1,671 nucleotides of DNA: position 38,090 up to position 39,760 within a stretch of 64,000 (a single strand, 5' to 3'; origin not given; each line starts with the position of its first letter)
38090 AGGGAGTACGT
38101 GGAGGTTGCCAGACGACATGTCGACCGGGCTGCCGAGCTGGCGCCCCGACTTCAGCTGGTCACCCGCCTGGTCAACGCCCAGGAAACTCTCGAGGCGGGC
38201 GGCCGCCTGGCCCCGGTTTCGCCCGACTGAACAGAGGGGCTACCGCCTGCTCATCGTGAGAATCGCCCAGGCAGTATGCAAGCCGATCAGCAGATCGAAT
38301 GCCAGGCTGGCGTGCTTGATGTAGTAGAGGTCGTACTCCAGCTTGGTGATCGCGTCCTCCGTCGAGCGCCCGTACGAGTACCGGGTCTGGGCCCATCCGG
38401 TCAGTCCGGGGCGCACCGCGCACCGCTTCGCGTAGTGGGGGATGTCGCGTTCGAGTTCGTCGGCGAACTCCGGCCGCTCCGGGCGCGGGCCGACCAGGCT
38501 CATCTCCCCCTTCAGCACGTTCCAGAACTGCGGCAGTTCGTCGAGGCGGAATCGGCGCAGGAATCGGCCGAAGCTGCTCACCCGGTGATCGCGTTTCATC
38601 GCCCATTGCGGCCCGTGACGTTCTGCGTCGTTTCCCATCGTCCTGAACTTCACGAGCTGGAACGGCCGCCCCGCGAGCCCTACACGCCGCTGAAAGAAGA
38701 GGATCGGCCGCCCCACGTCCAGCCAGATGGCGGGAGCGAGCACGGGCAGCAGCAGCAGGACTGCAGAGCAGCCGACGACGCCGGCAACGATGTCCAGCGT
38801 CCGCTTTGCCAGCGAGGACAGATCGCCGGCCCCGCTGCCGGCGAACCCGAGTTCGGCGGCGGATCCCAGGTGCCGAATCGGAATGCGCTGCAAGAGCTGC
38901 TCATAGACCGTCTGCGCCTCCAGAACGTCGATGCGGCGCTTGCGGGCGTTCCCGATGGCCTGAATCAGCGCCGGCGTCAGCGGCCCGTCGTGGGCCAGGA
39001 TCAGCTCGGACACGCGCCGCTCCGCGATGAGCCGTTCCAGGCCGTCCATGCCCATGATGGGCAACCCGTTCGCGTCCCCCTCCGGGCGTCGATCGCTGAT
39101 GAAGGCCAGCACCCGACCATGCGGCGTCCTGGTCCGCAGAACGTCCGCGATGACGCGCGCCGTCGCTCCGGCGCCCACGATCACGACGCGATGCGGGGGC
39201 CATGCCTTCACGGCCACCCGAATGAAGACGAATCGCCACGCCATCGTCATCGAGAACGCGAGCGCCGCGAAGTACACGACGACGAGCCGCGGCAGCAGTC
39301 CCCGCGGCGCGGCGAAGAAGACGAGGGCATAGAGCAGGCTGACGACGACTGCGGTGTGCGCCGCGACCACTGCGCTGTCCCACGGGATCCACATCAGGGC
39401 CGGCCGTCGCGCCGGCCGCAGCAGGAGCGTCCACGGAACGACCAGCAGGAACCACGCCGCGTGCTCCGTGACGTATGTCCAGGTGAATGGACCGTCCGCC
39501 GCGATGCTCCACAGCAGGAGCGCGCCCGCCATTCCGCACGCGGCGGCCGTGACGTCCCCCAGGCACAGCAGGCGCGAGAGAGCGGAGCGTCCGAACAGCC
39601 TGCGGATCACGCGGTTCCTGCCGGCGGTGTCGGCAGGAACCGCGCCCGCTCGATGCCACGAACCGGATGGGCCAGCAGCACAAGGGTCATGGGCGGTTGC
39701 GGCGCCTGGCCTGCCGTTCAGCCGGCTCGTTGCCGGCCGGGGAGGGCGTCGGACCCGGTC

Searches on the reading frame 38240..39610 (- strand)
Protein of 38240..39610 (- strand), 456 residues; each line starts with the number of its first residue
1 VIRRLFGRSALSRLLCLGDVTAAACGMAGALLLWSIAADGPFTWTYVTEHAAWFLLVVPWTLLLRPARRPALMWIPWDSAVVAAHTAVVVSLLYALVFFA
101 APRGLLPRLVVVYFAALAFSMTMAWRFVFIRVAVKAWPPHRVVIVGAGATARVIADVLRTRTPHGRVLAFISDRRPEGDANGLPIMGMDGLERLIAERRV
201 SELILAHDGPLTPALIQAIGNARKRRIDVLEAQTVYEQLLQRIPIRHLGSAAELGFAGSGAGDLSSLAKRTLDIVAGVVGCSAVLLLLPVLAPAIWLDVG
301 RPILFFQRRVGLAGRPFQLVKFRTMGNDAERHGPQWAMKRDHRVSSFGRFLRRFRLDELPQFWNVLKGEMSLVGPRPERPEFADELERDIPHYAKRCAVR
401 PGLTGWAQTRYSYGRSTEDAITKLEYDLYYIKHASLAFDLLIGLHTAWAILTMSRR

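Call 11: search_protein_families(library=pfam, proteins=[window:38240-39610:-], max_evalue=0.001)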
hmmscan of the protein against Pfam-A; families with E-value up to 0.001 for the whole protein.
window:38240-39610:- (456 aa): 3 families
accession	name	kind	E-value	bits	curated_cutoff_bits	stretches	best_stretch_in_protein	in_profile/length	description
PF02397.22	Bac_transf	-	8.7e-62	208.3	27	1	269-451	1-178/179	Bacterial sugar transferase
PF13727.12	CoA_binding_3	-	7.8e-07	29.7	25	1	86-206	25-148/175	CoA-binding domain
PF17836.7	PglD_N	-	0.0001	23.2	23.4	1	141-190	1-48/78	PglD N-terminal domain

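Call 19: search_protein_families(library=ncbifam, proteins=[window:38240-39610:-], max_evalue=0.01)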
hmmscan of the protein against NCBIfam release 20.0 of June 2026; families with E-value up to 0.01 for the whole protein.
window:38240-39610:- (456 aa): 11 families
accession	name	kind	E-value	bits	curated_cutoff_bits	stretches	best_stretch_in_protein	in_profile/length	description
TIGR03025.1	EPS_sugtrans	subfamily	4.3e-103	345.9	295.55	1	19-452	3-440/445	exopolysaccharide biosynthesis polyprenyl glycosylphosphotransferase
TIGR03013.1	EpsB_2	subfamily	4.1e-90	303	393.35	1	87-451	71-437/443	TIGR03013 family XrtA/PEP-CTERM system glycosyltransferase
TIGR03023.1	WcaJ_sugtrans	equivalog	1.9e-79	268.1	410.75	1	46-452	34-448/453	undecaprenyl-phosphate glucose phosphotransferase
TIGR03022.1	WbaP_sugtrans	subfamily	8.7e-52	176.9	403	1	15-452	1-451/456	undecaprenyl-phosphate galactose phosphotransferase WbaP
NF041877.1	EPS_EpsZ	equivalog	2.8e-42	144.9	800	1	78-452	74-454/459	exopolysaccharide biosynthesis polyisoprenyl-phosphate hexose-1-phosphate transferase EpsZ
NF050817.1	PolSacchBiosHfsE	equivalog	1.3e-38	133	750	1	85-447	84-456/467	polysaccharide biosynthesis protein HfsE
NF007518.0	PRK10124.1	equivalog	8.9e-35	120.3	684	1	265-446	270-453/464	undecaprenyl-phosphate glucose phosphotransferase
NF052601.1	undeca_RfbP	equivalog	1.2e-34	119.6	330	1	266-451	42-236/244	undecaprenyl-phosphate galactose phosphotransferase family protein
NF011751.0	PRK15204.1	equivalog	9.3e-25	87.1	907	1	265-451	276-470/476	undecaprenyl-phosphate galactose phosphotransferase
NF045514.1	glycotran_HepC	equivalog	1.3e-18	67.1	140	1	266-377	114-211/220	heterocyst development glycosyltransferase HepC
TIGR03570.1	NeuD_NnaD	subfamily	0.0026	17.4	160.8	1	141-194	1-55/202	NeuD/PglB/VioB family sugar acetyltransferase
